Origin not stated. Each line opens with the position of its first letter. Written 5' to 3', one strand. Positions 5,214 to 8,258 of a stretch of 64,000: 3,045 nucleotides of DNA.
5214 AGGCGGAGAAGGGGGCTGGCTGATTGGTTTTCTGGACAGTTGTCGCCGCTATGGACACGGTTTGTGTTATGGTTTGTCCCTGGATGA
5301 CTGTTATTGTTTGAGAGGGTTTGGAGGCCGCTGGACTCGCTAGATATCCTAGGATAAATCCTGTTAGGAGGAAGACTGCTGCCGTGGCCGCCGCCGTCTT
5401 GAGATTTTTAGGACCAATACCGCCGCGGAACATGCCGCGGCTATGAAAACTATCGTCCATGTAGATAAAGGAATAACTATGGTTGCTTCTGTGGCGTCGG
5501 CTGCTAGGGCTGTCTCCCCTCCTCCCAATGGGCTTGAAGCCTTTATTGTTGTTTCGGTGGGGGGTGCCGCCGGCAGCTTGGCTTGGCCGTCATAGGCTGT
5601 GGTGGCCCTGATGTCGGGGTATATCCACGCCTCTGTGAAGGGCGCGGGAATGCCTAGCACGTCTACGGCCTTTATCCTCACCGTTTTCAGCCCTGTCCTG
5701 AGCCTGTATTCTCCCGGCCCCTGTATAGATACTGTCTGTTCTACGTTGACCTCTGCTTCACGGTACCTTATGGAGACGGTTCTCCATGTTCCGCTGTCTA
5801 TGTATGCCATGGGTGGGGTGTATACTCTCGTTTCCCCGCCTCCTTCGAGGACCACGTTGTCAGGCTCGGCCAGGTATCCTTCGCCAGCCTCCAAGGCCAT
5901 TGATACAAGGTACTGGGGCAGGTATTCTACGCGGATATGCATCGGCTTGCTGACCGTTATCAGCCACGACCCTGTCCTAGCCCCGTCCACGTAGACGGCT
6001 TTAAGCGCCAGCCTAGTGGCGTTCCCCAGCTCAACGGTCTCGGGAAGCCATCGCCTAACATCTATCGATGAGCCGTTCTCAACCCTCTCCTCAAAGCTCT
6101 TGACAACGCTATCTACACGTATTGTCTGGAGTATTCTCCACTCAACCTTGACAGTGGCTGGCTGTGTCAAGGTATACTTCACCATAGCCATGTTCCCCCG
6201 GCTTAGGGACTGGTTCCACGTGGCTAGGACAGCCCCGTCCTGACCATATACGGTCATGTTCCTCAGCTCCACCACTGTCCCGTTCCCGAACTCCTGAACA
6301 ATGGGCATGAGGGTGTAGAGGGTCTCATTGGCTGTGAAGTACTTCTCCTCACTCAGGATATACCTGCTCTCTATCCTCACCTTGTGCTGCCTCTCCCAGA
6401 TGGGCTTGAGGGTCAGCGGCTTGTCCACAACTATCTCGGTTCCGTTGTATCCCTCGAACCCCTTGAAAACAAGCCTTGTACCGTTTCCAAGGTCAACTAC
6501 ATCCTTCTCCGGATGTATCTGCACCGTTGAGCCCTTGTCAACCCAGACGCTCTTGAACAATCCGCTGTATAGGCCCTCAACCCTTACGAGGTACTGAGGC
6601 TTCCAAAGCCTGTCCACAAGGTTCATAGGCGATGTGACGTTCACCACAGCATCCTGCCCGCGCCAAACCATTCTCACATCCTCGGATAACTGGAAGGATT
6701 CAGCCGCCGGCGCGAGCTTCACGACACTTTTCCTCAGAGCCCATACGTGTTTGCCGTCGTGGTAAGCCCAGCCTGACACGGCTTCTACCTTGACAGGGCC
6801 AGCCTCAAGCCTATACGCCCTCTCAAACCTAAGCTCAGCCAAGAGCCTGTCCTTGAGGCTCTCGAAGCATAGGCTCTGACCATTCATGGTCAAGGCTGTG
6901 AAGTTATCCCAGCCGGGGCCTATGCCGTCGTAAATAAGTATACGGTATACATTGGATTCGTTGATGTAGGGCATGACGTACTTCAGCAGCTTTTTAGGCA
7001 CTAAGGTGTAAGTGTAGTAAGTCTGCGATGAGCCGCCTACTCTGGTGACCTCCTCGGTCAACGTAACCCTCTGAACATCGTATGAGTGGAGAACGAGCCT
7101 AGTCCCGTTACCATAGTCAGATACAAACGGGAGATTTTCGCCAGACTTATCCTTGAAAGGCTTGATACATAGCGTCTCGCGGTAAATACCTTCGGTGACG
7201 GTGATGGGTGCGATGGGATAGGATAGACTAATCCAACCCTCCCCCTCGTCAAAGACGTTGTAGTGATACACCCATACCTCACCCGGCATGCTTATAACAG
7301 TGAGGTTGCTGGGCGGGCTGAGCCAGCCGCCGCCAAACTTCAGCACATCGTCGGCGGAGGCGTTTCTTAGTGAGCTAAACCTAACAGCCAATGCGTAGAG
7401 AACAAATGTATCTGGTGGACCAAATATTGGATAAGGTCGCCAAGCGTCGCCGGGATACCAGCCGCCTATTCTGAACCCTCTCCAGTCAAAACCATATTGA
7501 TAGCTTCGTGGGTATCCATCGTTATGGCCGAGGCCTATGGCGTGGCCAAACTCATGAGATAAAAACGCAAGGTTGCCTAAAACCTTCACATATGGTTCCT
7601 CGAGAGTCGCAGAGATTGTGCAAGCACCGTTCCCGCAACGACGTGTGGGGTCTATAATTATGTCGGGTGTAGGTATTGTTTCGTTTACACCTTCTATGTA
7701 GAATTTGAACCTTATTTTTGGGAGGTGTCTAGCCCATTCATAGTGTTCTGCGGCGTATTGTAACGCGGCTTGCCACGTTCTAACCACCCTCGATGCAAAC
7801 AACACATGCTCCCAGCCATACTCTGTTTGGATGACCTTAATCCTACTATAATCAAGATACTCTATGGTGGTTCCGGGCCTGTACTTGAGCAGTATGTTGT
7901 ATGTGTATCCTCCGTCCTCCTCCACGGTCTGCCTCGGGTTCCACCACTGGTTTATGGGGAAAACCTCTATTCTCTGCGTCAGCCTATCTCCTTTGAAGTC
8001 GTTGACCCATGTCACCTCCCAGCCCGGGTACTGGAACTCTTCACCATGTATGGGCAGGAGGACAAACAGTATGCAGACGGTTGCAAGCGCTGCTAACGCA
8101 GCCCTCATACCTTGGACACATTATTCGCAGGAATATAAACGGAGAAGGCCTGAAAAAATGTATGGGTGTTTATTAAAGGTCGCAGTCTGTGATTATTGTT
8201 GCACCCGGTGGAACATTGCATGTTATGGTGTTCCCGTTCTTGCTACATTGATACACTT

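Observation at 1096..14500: Unusually elaborate type-IV-pilus-like operon: six class-III-signal proteins, two giant secreted proteins and a metzincin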

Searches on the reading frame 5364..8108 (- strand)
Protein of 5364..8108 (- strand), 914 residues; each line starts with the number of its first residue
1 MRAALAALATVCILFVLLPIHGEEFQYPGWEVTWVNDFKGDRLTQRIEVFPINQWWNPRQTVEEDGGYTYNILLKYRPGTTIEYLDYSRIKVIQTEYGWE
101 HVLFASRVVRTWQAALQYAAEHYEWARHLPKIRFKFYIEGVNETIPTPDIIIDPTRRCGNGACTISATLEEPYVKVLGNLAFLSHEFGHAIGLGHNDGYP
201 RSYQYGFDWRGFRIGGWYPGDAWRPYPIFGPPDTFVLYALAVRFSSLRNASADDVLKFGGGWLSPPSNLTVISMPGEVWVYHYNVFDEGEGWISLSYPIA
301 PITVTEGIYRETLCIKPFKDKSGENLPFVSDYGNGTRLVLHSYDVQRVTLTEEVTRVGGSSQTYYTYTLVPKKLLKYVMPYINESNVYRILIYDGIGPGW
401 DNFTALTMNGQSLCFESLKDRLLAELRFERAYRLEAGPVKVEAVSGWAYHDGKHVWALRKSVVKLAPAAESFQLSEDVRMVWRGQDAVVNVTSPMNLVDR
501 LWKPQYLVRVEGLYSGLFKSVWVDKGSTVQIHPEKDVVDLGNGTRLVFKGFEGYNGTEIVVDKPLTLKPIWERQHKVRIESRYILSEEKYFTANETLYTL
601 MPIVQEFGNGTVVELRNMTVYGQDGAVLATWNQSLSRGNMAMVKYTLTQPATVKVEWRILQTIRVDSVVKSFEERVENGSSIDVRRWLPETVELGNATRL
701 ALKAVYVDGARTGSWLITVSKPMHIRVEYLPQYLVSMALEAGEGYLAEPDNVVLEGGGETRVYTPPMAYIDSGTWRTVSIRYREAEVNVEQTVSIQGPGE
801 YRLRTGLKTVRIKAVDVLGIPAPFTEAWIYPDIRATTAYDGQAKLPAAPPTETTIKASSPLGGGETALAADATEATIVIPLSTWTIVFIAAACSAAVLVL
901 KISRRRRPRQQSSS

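Call 3: search_protein_families(library=pfam, proteins=[window:5364-8108:-], max_evalue=0.1)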
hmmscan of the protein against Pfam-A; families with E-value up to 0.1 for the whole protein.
window:5364-8108:- (914 aa): 1 family
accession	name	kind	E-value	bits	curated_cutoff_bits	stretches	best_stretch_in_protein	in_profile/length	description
PF12388.14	Peptidase_M57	-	0.07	13.3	21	0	164-203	120-157/212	Dual-action HEIGH metallo-peptidase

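Call 4: search_protein_families(library=ncbifam, proteins=[window:5364-8108:-], max_evalue=0.1)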
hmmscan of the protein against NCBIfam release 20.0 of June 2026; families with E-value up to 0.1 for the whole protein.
window:5364-8108:- (914 aa): 0 families

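Call 42: find_homologous_proteins(query=window:5364-8108:-, max_evalue=0.001)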
Query window:5364-8108:- (914 aa): 6 proteins with E <= 0.001 among 8000 candidates.
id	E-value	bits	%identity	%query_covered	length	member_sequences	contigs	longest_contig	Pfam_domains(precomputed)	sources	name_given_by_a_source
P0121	0.0e+0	2125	100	100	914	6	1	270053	-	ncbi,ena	-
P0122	0.0e+0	1743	82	99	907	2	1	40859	-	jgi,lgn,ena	-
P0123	4.8e-169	582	38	91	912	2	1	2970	-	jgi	jgi:hypothetical protein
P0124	2.8e-159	550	36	99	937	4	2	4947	-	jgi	-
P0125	1.2e-134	468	35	87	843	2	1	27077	-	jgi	jgi:hypothetical protein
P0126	9.8e-21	91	23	88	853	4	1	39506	PF00413.31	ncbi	-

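Call 45: list_cluster_members(proteins=[P0121, P0126, P0002])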
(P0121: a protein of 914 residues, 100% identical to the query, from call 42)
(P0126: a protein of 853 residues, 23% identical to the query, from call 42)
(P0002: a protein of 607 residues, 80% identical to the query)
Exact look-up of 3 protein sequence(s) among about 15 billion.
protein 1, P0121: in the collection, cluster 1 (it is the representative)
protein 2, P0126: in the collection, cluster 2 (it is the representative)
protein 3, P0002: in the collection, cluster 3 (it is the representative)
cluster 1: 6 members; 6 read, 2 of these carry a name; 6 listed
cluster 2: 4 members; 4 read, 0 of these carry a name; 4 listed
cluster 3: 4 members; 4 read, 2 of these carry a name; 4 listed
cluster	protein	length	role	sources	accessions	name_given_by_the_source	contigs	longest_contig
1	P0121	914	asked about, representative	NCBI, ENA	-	-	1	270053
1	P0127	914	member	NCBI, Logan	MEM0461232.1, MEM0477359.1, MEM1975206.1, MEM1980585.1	MAG: hypothetical protein QW318_03420 [Candidatus Caldarchaeum sp.]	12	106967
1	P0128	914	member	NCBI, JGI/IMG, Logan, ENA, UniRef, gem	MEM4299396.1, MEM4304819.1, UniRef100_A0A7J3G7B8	MAG: hypothetical protein QW069_03790 [Candidatus Caldarchaeum sp.] | hypothetical protein | Uncharacterized protein n=1 Tax=Caldiarchaeum subterraneum TaxID=311458 ...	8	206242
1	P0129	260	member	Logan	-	-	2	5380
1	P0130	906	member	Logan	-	-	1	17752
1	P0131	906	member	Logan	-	-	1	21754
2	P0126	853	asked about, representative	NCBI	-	-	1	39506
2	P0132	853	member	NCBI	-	-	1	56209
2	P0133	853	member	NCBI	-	-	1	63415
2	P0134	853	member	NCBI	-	-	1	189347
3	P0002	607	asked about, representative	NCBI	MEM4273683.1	MAG: ATPase, T2SS/T4P/T4SS family [Candidatus Caldarchaeum sp.]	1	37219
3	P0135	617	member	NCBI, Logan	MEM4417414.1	MAG: ATPase, T2SS/T4P/T4SS family [Nitrososphaerota archaeon]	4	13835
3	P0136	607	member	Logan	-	-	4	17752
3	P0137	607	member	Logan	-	-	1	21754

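Call 47: search_protein_families(library=pfam, proteins=[P0126], max_evalue=0.01)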
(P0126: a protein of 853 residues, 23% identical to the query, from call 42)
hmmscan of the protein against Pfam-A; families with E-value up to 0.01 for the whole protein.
P0126 (853 aa): 2 families
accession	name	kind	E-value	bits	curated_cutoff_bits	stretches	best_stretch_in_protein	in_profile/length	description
PF00413.30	Peptidase_M10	-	4.4e-07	30.4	24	1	166-195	108-137/159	Matrixin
PF16313.11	DUF4953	-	0.0055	16.4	24.2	1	164-182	11-29/316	Met-zincin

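Call 48: find_encoding_contigs(protein=P0126, flank=10000, max_places=2)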
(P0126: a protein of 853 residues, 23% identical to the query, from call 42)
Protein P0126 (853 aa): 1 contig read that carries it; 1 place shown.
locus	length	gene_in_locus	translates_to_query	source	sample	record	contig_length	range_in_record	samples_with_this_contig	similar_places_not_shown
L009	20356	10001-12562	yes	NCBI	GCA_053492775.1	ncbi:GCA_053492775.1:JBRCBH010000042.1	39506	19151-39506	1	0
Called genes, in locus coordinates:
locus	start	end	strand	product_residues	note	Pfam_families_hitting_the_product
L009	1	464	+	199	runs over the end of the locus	PF03357:Snf7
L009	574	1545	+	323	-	PF05496:RuvB_N (weak), PF13177:DNA_pol3_delta2, PF13191:AAA_16 (faint), PF00004:AAA, PF21960:RCF1-5-like_lid (faint), PF25361:AAA_lid_RFC1, PF08542:Rep_fac_C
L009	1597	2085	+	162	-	-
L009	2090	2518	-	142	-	PF04756:OST3_OST6 (weak), PF00085:Thioredoxin, PF13098:Thioredoxin_2, PF13905:Thioredoxin_8 (faint)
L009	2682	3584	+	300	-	PF01497:Peripla_BP_2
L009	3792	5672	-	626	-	PF03485:Arg_tRNA_synt_N, PF00750:tRNA-synt_1d, PF05746:DALR_1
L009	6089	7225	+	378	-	PF00226:DnaJ, PF01556:DnaJ_C, PF00684:DnaJ_CXXCXGXG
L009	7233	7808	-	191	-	-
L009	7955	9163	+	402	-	PF00535:Glycos_transf_2, PF13641:Glyco_tranf_2_3, PF13506:Glyco_transf_21 (faint)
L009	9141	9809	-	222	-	PF01902:Diphthami_syn_2_N, PF28410:Diphthami_syn_2_C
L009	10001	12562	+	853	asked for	PF00413:Peptidase_M10 (weak)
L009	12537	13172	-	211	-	PF00318:Ribosomal_S2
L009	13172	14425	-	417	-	PF03952:Enolase_N, PF00113:Enolase_C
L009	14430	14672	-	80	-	PF01194:RNA_pol_N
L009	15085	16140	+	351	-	PF00180:Iso_dh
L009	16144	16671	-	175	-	PF13238:AAA_18, PF01202:SKI (faint)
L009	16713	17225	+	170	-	PF07998:Peptidase_M54, PF00413:Peptidase_M10 (weak)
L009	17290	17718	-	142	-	-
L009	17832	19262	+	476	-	PF00206:Lyase_1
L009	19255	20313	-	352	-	PF01546:Peptidase_M20, PF07687:M20_dimer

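Call 88: search_protein_representatives(alignment_id=A1)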
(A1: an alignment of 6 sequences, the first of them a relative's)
Query: 6 sequences, 896 profile positions. Proteins with E-value up to 0.001 (for the whole library): 1084; up to 1e-10: 470; up to 1e-30: 78. The best 150 are listed.
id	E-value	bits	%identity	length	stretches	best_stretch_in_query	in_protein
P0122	0.0e+00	1487.6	-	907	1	1-893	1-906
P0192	0.0e+00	1173.4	-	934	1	7-892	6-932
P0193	1.8e-257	873.2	-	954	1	13-894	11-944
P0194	1.9e-244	830.1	-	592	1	327-895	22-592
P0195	2.0e-219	747.3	-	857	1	1-895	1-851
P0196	9.3e-188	642.5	-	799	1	7-731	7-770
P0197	2.0e-175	601.7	-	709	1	222-893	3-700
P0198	3.4e-115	402.4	-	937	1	83-889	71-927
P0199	1.0e-106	374.4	-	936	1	90-893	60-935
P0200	1.6e-104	367.2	-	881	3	477-895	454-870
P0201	1.3e-86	307.9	-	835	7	492-613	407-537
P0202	2.3e-84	300.4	-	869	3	90-400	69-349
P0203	1.2e-73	264.9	-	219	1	1-215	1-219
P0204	7.9e-73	262.3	-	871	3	513-893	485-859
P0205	3.2e-71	256.9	-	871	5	474-895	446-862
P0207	1.5e-67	244.8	-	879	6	94-304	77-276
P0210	1.5e-60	221.7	-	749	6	492-575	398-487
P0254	2.5e-34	134.9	-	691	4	93-245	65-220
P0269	1.9e-30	122.1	-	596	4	94-239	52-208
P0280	7.7e-27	110.1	-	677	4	91-279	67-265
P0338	8.6e-21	90.1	-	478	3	93-261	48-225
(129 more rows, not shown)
